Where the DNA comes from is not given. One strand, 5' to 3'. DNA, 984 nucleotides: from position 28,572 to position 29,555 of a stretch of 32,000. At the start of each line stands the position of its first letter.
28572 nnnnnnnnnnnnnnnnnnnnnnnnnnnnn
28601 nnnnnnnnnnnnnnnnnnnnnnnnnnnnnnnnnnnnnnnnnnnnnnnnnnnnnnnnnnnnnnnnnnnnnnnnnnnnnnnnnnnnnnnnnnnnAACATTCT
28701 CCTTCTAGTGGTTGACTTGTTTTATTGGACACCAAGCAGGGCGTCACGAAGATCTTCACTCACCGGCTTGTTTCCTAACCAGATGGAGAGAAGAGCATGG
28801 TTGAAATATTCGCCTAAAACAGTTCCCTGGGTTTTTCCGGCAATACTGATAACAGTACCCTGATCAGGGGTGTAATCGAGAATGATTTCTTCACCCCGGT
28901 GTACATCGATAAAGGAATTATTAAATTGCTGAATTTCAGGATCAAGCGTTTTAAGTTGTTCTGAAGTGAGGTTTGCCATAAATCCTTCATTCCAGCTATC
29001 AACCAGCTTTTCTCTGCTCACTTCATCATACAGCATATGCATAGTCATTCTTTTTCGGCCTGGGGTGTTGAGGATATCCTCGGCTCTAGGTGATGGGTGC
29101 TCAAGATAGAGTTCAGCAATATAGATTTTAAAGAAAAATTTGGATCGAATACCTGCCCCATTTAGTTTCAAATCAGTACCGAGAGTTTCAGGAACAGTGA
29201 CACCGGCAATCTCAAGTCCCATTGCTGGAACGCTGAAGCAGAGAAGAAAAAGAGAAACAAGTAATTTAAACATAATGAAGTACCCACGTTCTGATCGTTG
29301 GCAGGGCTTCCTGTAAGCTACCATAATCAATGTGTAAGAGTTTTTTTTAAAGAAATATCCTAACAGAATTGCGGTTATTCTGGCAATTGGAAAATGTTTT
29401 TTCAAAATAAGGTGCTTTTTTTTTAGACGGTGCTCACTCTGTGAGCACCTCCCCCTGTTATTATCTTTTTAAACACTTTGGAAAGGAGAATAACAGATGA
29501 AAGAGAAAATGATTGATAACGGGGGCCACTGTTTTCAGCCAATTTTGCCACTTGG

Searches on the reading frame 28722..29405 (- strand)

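Call 3: search_protein_families(library=pfam, proteins=[window:28722-29405:-], max_evalue=0.1)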
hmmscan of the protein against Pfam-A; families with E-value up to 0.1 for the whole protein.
window:28722-29405:- (227 aa): 2 families
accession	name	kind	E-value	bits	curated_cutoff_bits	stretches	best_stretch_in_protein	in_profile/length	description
PF16036.10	Chalcone_3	-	1.8e-48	165.2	27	1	65-225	3-165/165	Chalcone isomerase-like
PF16035.10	Chalcone_2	-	4.7e-05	23.7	27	1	136-222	102-201/203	Chalcone isomerase like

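Call 69: search_protein_families(library=ncbifam, proteins=[window:28722-29405:-], max_evalue=0.01)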
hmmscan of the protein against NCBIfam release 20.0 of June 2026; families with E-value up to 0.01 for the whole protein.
window:28722-29405:- (227 aa): 0 families
